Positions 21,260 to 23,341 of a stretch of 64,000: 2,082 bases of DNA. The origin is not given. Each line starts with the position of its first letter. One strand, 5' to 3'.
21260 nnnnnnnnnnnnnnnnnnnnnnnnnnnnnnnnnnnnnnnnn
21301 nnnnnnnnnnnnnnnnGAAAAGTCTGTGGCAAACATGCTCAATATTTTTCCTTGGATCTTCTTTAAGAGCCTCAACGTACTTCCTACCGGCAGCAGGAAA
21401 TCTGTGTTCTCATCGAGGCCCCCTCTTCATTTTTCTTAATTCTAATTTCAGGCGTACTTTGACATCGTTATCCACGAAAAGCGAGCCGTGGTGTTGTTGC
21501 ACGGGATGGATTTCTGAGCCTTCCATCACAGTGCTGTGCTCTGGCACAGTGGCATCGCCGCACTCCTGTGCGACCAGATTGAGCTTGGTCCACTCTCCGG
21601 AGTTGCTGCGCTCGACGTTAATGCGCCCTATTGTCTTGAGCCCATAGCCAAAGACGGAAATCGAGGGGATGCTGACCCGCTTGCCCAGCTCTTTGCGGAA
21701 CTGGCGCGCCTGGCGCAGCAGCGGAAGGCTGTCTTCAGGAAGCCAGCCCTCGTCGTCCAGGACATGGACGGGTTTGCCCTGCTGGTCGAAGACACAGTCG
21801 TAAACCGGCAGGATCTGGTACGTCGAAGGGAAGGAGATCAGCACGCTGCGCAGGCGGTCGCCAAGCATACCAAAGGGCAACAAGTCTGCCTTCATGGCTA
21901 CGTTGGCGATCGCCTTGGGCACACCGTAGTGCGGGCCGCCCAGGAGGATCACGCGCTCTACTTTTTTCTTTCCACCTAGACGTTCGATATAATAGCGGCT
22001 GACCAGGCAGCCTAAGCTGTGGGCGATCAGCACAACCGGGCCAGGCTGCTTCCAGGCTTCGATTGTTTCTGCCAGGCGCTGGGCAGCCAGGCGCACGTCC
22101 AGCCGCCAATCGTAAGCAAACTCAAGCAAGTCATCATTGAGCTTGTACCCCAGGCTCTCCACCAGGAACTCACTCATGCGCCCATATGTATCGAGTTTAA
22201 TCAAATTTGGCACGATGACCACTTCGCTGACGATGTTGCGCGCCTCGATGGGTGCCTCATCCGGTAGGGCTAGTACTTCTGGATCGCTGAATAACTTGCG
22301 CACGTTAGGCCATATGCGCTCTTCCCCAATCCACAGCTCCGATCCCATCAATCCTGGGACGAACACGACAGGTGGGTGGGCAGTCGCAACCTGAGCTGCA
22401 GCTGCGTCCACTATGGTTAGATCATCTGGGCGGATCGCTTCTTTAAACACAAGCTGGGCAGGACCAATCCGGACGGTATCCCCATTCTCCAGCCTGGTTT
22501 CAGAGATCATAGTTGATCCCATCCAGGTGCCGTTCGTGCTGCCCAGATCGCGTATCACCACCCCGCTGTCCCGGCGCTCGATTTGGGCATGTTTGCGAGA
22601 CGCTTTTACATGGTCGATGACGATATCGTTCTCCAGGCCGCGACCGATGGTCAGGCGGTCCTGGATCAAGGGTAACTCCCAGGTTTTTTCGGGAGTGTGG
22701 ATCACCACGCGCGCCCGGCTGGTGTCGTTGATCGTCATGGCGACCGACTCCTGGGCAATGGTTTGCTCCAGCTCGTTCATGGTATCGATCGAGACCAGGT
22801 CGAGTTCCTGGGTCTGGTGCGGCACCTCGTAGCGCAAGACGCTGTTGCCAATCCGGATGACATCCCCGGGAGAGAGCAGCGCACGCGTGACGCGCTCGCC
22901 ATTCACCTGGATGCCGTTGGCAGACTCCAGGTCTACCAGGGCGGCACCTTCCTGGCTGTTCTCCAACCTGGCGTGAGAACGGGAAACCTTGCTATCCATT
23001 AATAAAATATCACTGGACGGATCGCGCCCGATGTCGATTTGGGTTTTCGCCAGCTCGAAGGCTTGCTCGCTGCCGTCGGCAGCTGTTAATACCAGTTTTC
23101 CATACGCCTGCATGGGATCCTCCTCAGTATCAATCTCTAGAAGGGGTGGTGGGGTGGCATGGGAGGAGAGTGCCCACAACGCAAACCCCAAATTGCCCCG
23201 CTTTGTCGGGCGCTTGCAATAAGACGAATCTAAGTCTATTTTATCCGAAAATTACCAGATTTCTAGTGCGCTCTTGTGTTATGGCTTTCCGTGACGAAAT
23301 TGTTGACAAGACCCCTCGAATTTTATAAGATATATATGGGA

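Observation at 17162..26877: Kinase-TPR / 2xFHA-lipase / KAP-NTPase-CHAT-like neighbourhood: candidate phospho-regulated membrane-targeting (conflict or developmental) module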

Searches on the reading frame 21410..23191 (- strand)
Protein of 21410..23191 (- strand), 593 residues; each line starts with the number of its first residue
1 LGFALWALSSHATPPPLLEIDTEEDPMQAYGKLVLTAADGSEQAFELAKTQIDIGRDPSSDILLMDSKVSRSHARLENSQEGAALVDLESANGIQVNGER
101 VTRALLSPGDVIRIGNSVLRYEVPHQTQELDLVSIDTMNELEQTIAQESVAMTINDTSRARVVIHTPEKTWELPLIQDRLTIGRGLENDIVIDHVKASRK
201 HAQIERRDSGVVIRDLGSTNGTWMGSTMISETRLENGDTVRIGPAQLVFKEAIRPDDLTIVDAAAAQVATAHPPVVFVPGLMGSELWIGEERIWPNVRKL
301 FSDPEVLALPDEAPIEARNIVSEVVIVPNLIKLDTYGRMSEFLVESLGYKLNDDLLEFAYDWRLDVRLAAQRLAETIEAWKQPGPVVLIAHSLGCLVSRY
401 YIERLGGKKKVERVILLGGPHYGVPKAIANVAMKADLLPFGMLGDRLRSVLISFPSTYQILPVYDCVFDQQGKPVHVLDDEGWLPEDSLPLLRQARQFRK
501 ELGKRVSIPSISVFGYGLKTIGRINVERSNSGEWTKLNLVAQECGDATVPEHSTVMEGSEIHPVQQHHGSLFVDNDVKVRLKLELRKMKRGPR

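Call 3: search_protein_families(library=pfam, proteins=[window:21410-23191:-], max_evalue=0.01)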
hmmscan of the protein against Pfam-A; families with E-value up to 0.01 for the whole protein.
window:21410-23191:- (593 aa): 9 families
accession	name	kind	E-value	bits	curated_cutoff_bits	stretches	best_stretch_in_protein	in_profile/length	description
PF00498.31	FHA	-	1.2e-37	128.6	20.7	2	181-243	2-67/67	FHA domain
PF16697.10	Yop-YscD_cpl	-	7.4e-34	116.3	33.2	2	43-120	10-89/94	Inner membrane component of T3SS, cytoplasmic domain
PF02450.21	LCAT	-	1.8e-13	51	21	1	341-462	74-203/392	Lecithin:cholesterol acyltransferase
PF06821.19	Ser_hydrolase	-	1e-06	29.2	22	1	373-426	46-98/172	Serine hydrolase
PF02089.21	Palm_thioest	-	3.9e-06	27.2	26.8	1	370-427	62-116/254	Palmitoyl protein thioesterase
PF12697.13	Abhydrolase_6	-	0.00011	23.4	26.3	1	356-442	42-100/217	Alpha/beta hydrolase family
PF00561.26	Abhydrolase_1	-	0.00025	21.2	25.8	1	379-423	64-108/245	alpha/beta hydrolase fold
PF07819.20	PGAP1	-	0.00032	21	24.3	0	380-425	87-133/233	PGAP1-like alpha/beta domain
PF24096.1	DUF7379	-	0.0046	17.3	33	1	370-425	54-116/191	Domain of unknown function (DUF7379)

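Call 4: search_protein_families(library=padloc, proteins=[window:21410-23191:-], max_evalue=0.01)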
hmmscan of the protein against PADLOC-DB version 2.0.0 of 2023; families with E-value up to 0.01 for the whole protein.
window:21410-23191:- (593 aa): 0 families

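Call 5: search_protein_families(library=ncbifam, proteins=[window:21410-23191:-], max_evalue=0.01)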
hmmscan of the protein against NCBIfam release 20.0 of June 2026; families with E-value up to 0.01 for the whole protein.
window:21410-23191:- (593 aa): 7 families
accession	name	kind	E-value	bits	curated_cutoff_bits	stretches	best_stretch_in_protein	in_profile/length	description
NF049868.1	FhaB_Rv0019c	equivalog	1.2e-34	119.7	125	2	152-246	60-155/158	FHA domain-containing protein FhaB/FipA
NF041660.2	oxygluDhInhib_OdhI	equivalog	4.6e-30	104.1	200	2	142-249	15-127/130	oxoglutarate dehydrogenase inhibitor Odhl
NF033760.1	gliding_GltG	equivalog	1e-23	83.8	650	2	49-140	23-115/650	adventurous gliding motility protein GltG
NF052573.1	HisKinEspAMyxo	equivalog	1.1e-23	83.2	1400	2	176-254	44-122/755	serine histidine kinase EspA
TIGR03354.1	VI_FHA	hypoth_equivalog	1.1e-18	68.2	120.25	2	40-151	14-131/420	type VI secretion system-associated FHA domain protein TagH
NF052403.1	ESX1TransRegEspM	equivalog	5.8e-14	51.7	550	2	33-140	13-123/367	ESX-1 type VII secretion system transcriptional regulator EspM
TIGR02500.1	type_III_yscD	equivalog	0.0022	17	86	0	45-85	15-55/413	type III secretion system inner membrane ring subunit SctD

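Call 17: find_homologous_proteins(query=window:21410-23113:-, max_evalue=0.00001)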
Query window:21410-23113:- (567 aa): 1271 proteins with E <= 0.00001 among 8000 candidates; the best 120 are listed.
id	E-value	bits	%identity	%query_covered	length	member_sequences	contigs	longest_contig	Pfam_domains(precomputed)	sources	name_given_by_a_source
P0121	0.0e+0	1267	100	100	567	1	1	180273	PF02089.22,PF00498.32,PF02450.22,PF16697.11,PF06821.20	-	-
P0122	2.7e-264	896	68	99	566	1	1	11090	PF02089.22,PF00498.32,PF02450.22,PF16697.11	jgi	-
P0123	1.6e-237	808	69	89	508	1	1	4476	PF02089.22,PF00498.32,PF02450.22,PF16697.11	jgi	jgi:pSer/pThr/pTyr-binding forkhead associated (FHA) protein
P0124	3.0e-232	790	61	99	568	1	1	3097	PF00498.32,PF02450.22,PF16697.11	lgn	-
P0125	6.8e-227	773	61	100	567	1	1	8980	PF00498.32,PF02450.22,PF16697.11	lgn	-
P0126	2.2e-226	771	60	99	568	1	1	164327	PF00498.32,PF02450.22,PF16697.11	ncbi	-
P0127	2.1e-224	765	60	99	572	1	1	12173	PF02089.22,PF00498.32,PF02450.22,PF16697.11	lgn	-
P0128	3.1e-222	757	58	99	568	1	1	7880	PF02089.22,PF00498.32,PF02450.22,PF16697.11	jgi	-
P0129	1.9e-219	748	62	93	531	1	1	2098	PF02089.22,PF00498.32,PF02450.22,PF16697.11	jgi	jgi:pSer/pThr/pTyr-binding forkhead associated (FHA) protein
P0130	1.4e-218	745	59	99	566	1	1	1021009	PF02089.22,PF00498.32,PF02450.22,PF16697.11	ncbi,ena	-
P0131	8.6e-218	743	59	99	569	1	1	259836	PF02089.22,PF00498.32,PF02450.22,PF16697.11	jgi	jgi:pSer/pThr/pTyr-binding forkhead associated (FHA) protein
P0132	3.5e-217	741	59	99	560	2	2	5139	PF02089.22,PF00498.32,PF02450.22,PF16697.11,PF06821.20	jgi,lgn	jgi:pSer/pThr/pTyr-binding forkhead associated (FHA) protein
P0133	2.2e-215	735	58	99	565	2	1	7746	PF02089.22,PF00498.32,PF02450.22,PF16697.11,PF24096.3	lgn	-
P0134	1.7e-214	732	57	99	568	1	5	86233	PF02089.22,PF00498.32,PF02450.22,PF16697.11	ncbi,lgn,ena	-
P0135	7.3e-213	726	57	99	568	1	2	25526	PF02089.22,PF00498.32,PF02450.22,PF16697.11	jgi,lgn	-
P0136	1.4e-211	722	58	99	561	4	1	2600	PF02089.22,PF00498.32,PF02450.22,PF16697.11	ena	-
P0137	2.2e-211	722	57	99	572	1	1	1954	PF02089.22,PF00498.32,PF02450.22,PF16697.11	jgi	jgi:pSer/pThr/pTyr-binding forkhead associated (FHA) protein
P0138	2.3e-209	715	55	99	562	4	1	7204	PF02089.22,PF00498.32,PF02450.22,PF16697.11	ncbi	-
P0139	4.2e-209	714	57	99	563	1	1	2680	PF02089.22,PF00498.32,PF12697.14,PF02450.22,PF16697.11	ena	-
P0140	1.0e-208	713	57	99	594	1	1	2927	PF02089.22,PF00498.32,PF02450.22,PF16697.11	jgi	jgi:pSer/pThr/pTyr-binding forkhead associated (FHA) protein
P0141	3.4e-208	711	55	99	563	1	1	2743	PF02089.22,PF00498.32,PF02450.22,PF16697.11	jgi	jgi:pSer/pThr/pTyr-binding forkhead associated (FHA) protein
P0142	4.0e-208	711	58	99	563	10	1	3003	PF02089.22,PF00498.32,PF02450.22,PF16697.11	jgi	jgi:pSer/pThr/pTyr-binding forkhead associated (FHA) protein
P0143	2.3e-207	708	56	99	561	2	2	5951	PF02089.22,PF00498.32,PF02450.22,PF16697.11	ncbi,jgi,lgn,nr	ncbi:MAG TPA: hypothetical protein DEP84_12385 [Chloroflexi bacterium]|nr:hypothetical protein [Chlo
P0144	2.6e-207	708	54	99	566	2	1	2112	PF00498.32,PF02450.22,PF16697.11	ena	-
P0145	3.9e-207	708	57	99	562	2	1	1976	PF00498.32,PF02450.22,PF16697.11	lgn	-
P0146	1.6e-205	702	54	99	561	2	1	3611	PF02089.22,PF00498.32,PF02450.22,PF16697.11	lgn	-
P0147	4.1e-205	701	54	99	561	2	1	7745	PF02089.22,PF00498.32,PF02450.22,PF16697.11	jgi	jgi:pSer/pThr/pTyr-binding forkhead associated (FHA) protein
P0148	4.5e-205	701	56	99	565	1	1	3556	PF02089.22,PF00498.32,PF02450.22,PF16697.11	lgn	-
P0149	8.0e-205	700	54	99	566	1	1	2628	PF00498.32,PF02450.22,PF16697.11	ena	-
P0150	9.4e-205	700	56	99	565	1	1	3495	PF00498.32,PF02450.22,PF16697.11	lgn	-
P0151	2.0e-204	699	54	99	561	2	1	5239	PF00498.32,PF02450.22,PF16697.11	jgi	jgi:pSer/pThr/pTyr-binding forkhead associated (FHA) protein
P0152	2.5e-204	698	56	99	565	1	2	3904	PF02089.22,PF00498.32,PF02450.22,PF16697.11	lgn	-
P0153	3.0e-204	698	56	99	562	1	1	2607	PF00498.32,PF12697.14,PF02450.22,PF16697.11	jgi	jgi:pSer/pThr/pTyr-binding forkhead associated (FHA) protein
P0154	3.6e-204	698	55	99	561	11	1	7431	PF00498.32,PF02450.22,PF16697.11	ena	-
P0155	6.2e-204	697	55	99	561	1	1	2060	PF02089.22,PF00498.32,PF02450.22,PF16697.11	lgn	-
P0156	7.3e-204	697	54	99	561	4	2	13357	PF00498.32,PF02450.22,PF16697.11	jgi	jgi:pSer/pThr/pTyr-binding forkhead associated (FHA) protein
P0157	9.4e-204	696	55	99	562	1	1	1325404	PF02089.22,PF00498.32,PF02450.22,PF16697.11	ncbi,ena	-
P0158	1.4e-203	696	55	99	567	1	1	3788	PF00498.32,PF02450.22,PF16697.11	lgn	-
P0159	3.1e-203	695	55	98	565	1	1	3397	PF00498.32,PF02450.22,PF16697.11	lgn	-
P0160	4.5e-203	694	55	99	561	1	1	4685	PF02089.22,PF00498.32,PF02450.22,PF16697.11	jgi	-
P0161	4.5e-203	694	54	99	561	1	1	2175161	PF02089.22,PF00498.32,PF02450.22,PF16697.11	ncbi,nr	ncbi:MAG: FHA domain-containing protein [Dehalococcoidia bacterium]|nr:MAG: FHA domain-containing pr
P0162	4.6e-203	694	54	99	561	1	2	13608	PF02089.22,PF00498.32,PF02450.22,PF16697.11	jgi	jgi:pSer/pThr/pTyr-binding forkhead associated (FHA) protein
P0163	1.6e-202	692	54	99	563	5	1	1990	PF02089.22,PF00498.32,PF02450.22,PF16697.11,PF24096.3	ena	-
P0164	1.7e-202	692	54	99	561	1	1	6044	PF02089.22,PF00498.32,PF02450.22,PF16697.11,PF24096.3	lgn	-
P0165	1.7e-202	692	55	99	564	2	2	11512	PF02089.22,PF00498.32,PF02450.22,PF16697.11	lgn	-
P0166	2.0e-202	692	54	99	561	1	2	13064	PF00498.32,PF02450.22,PF16697.11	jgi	jgi:pSer/pThr/pTyr-binding forkhead associated (FHA) protein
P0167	4.1e-202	691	55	99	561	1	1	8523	PF02089.22,PF00498.32,PF02450.22,PF16697.11,PF06821.20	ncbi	-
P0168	4.1e-202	691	54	99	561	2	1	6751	PF02089.22,PF00498.32,PF02450.22,PF16697.11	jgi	jgi:pSer/pThr/pTyr-binding forkhead associated (FHA) protein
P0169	4.2e-202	691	54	99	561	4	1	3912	PF02089.22,PF00498.32,PF02450.22,PF16697.11,PF24096.3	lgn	-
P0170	4.3e-202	691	54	99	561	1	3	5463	PF02089.22,PF00498.32,PF02450.22,PF16697.11,PF24096.3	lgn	-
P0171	1.1e-201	690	54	99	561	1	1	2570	PF00498.32,PF02450.22,PF16697.11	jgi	jgi:pSer/pThr/pTyr-binding forkhead associated (FHA) protein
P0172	1.9e-201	689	56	99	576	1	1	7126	PF02089.22,PF00498.32,PF02450.22,PF16697.11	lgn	-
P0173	2.0e-201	689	54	99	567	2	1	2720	PF02089.22,PF00498.32,PF02450.22,PF16697.11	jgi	jgi:pSer/pThr/pTyr-binding forkhead associated (FHA) protein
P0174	2.7e-201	688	53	99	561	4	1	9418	PF00498.32,PF02450.22,PF16697.11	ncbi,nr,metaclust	ncbi:MAG: hypothetical protein AMJ76_01545 [Dehalococcoidia bacterium SM23_28_1]|nr:MAG: hypothetica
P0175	9.3e-201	687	54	99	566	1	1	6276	PF02089.22,PF00498.32,PF02450.22,PF16697.11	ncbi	-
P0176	1.1e-200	686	55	99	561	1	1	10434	PF02089.22,PF00498.32,PF02450.22,PF16697.11,PF07819.20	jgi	jgi:pSer/pThr/pTyr-binding forkhead associated (FHA) protein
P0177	1.8e-200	686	54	99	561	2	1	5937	PF02089.22,PF00498.32,PF02450.22,PF16697.11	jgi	-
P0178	1.8e-200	686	55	99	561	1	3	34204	PF00498.32,PF02450.22,PF16697.11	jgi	jgi:pSer/pThr/pTyr-binding forkhead associated (FHA) protein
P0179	4.0e-200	684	54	99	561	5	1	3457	PF02089.22,PF00498.32,PF02450.22,PF16697.11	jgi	jgi:pSer/pThr/pTyr-binding forkhead associated (FHA) protein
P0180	4.5e-200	684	54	99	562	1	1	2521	PF02089.22,PF00498.32,PF02450.22,PF16697.11,PF00561.27,PF07819.20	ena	-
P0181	6.1e-200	684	55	99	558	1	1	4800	PF02089.22,PF00498.32,PF02450.22,PF16697.11,PF00561.27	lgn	-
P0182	8.5e-200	683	53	99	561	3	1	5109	PF02089.22,PF00498.32,PF02450.22,PF16697.11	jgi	-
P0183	9.2e-200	683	53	98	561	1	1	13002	PF00498.32,PF02450.22,PF16697.11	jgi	jgi:pSer/pThr/pTyr-binding forkhead associated (FHA) protein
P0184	9.3e-200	683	54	98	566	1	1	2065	PF02089.22,PF00498.32,PF02450.22,PF16697.11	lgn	-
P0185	1.5e-199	683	54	99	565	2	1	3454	PF02089.22,PF00498.32,PF02450.22,PF16697.11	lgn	-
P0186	1.7e-199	682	54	99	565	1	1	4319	PF00498.32,PF02450.22,PF16697.11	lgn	-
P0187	4.5e-199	681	55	99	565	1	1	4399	PF00498.32,PF02450.22,PF16697.11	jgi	jgi:pSer/pThr/pTyr-binding forkhead associated (FHA) protein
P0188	4.7e-199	681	54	99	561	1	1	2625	PF00498.32,PF02450.22,PF16697.11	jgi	jgi:pSer/pThr/pTyr-binding forkhead associated (FHA) protein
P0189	5.2e-199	681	53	99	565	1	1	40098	PF00498.32,PF02450.22,PF16697.11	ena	-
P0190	6.2e-199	681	53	99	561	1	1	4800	PF02089.22,PF00498.32,PF02450.22,PF16697.11,PF00561.27,PF07819.20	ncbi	-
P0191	8.2e-199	680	54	99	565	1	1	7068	PF02089.22,PF00498.32,PF02450.22,PF16697.11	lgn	-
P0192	1.4e-198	679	56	99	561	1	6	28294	PF02089.22,PF00498.32,PF02450.22,PF16697.11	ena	-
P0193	1.5e-198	679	53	99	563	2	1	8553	PF02089.22,PF00498.32,PF02450.22,PF16697.11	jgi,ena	-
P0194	1.7e-198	679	53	99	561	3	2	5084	PF02089.22,PF00498.32,PF02450.22,PF16697.11,PF07819.20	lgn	-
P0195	2.1e-198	679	54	99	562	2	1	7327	PF02089.22,PF00498.32,PF02450.22,PF16697.11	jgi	jgi:pSer/pThr/pTyr-binding forkhead associated (FHA) protein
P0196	2.7e-198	678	54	99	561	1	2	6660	PF00498.32,PF02450.22,PF16697.11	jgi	jgi:pSer/pThr/pTyr-binding forkhead associated (FHA) protein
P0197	6.1e-198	677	55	99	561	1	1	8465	PF00498.32,PF02450.22,PF16697.11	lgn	-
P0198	8.6e-198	677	53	99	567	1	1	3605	PF02089.22,PF00498.32,PF02450.22,PF16697.11,PF24096.3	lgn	-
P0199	1.1e-197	676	54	99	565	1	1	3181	PF02089.22,PF00498.32,PF02450.22,PF16697.11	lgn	-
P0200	1.5e-197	676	53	99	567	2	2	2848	PF02089.22,PF00498.32,PF02450.22,PF16697.11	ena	-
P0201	1.6e-197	676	54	99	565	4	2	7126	PF02089.22,PF00498.32,PF02450.22,PF16697.11,PF24096.3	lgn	-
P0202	1.8e-197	676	53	99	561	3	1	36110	PF02089.22,PF00498.32,PF02450.22,PF16697.11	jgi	jgi:pSer/pThr/pTyr-binding forkhead associated (FHA) protein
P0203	2.2e-197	675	54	99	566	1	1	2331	PF02089.22,PF00498.32,PF02450.22,PF16697.11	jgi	jgi:pSer/pThr/pTyr-binding forkhead associated (FHA) protein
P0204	3.6e-197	675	53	98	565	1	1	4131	PF00498.32,PF02450.22,PF16697.11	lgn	-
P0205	3.7e-197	675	53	99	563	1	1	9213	PF02089.22,PF00498.32,PF02450.22,PF16697.11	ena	-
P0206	4.5e-197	674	52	99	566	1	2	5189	PF02089.22,PF00498.32,PF02450.22,PF16697.11,PF00561.27,PF24096.3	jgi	jgi:pSer/pThr/pTyr-binding forkhead associated (FHA) protein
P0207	6.2e-197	674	55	94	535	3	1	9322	PF02089.22,PF00498.32,PF02450.22,PF16697.11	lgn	-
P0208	6.7e-197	674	53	99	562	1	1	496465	PF02089.22,PF00498.32,PF02450.22,PF16697.11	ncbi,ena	-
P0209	6.9e-197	674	55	99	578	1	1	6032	PF00498.32,PF02450.22,PF16697.11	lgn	-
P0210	8.4e-197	673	54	99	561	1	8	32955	PF02089.22,PF00498.32,PF02450.22,PF16697.11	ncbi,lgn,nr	ncbi:MAG: hypothetical protein DCC55_20150 [Chloroflexi bacterium]|nr:MAG: hypothetical protein DCC5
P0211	1.0e-196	673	53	99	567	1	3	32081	PF02089.22,PF00498.32,PF02450.22,PF16697.11,PF06821.20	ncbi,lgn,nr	ncbi:MAG: FHA domain-containing protein [Chloroflexi bacterium]|nr:FHA domain-containing protein [Ch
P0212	1.6e-196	673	52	99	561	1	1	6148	PF02089.22,PF00498.32,PF02450.22,PF16697.11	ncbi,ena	-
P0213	1.6e-196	673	53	99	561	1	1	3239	PF02089.22,PF00498.32,PF02450.22,PF16697.11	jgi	-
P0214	1.8e-196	672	53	99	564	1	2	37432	PF00498.32,PF02450.22,PF16697.11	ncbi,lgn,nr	ncbi:MAG: FHA domain-containing protein [Chloroflexi bacterium]|nr:FHA domain-containing protein [Ch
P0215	2.1e-196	672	54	99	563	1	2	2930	PF02089.22,PF00498.32,PF02450.22,PF16697.11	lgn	-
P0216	2.7e-196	672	53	99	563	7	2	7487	PF00498.32,PF02450.22,PF16697.11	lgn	-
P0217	6.0e-196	671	52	99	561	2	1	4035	PF02089.22,PF00498.32,PF02450.22,PF16697.11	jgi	-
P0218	7.7e-196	670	53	99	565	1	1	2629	PF02089.22,PF00498.32,PF02450.22,PF16697.11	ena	-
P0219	9.3e-196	670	52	99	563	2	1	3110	PF02089.22,PF00498.32,PF02450.22,PF16697.11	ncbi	-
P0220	1.4e-195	669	53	99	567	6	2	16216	PF00498.32,PF02450.22,PF16697.11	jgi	jgi:pSer/pThr/pTyr-binding forkhead associated (FHA) protein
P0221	2.3e-195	669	55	99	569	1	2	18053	PF02089.22,PF00498.32,PF02450.22,PF16697.11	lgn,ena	-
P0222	2.8e-195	668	53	99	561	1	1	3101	PF02089.22,PF00498.32,PF02450.22,PF16697.11,PF00561.27,PF07819.20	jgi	jgi:pSer/pThr/pTyr-binding forkhead associated (FHA) protein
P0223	2.8e-195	668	53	98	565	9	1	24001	PF02089.22,PF00498.32,PF02450.22,PF16697.11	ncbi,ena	-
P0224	2.9e-195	668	54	99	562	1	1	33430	PF02089.22,PF00498.32,PF02450.22,PF16697.11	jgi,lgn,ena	-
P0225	4.1e-195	668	53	99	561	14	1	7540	PF02089.22,PF00498.32,PF02450.22,PF16697.11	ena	-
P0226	4.5e-195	668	53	99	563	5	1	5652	PF02089.22,PF00498.32,PF02450.22,PF16697.11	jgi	jgi:pSer/pThr/pTyr-binding forkhead associated (FHA) protein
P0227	5.5e-195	667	53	99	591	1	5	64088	PF02089.22,PF00498.32,PF02450.22,PF16697.11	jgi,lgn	-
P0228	5.8e-195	667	53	99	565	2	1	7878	PF00498.32,PF02450.22,PF16697.11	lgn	-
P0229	7.1e-195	667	53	99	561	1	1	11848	PF00498.32,PF02450.22,PF16697.11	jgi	jgi:pSer/pThr/pTyr-binding forkhead associated (FHA) protein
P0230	7.1e-195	667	53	99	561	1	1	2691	PF02089.22,PF00498.32,PF02450.22,PF16697.11,PF00561.27,PF07819.20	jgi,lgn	jgi:pSer/pThr/pTyr-binding forkhead associated (FHA) protein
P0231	8.2e-195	667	54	98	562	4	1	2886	PF00498.32,PF02450.22,PF16697.11,PF24096.3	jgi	jgi:pSer/pThr/pTyr-binding forkhead associated (FHA) protein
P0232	1.2e-194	666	53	99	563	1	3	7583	PF00498.32,PF02450.22,PF16697.11,PF24096.3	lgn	-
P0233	4.2e-194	665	51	99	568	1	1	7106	PF02089.22,PF00498.32,PF02450.22,PF16697.11,PF24096.3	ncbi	-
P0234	4.8e-194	664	53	98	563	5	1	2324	PF02089.22,PF00498.32,PF02450.22,PF16697.11,PF00561.27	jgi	jgi:pSer/pThr/pTyr-binding forkhead associated (FHA) protein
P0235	1.4e-193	663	54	98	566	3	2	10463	PF00498.32,PF02450.22,PF16697.11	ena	-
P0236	1.7e-193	663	54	99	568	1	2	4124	PF02089.22,PF00498.32,PF02450.22,PF16697.11,PF00561.27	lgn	-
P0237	1.8e-193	662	52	99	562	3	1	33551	PF02089.22,PF00498.32,PF02450.22,PF16697.11,PF00561.27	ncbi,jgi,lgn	-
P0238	1.8e-193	662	53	99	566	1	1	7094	PF02089.22,PF00498.32,PF02450.22,PF16697.11,PF00561.27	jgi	jgi:pSer/pThr/pTyr-binding forkhead associated (FHA) protein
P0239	1.9e-193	662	53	98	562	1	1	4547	PF02089.22,PF00498.32,PF02450.22,PF16697.11,PF00561.27,PF07819.20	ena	-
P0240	2.2e-193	662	53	99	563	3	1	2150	PF02089.22,PF00498.32,PF02450.22,PF16697.11,PF00561.27,PF07819.20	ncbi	-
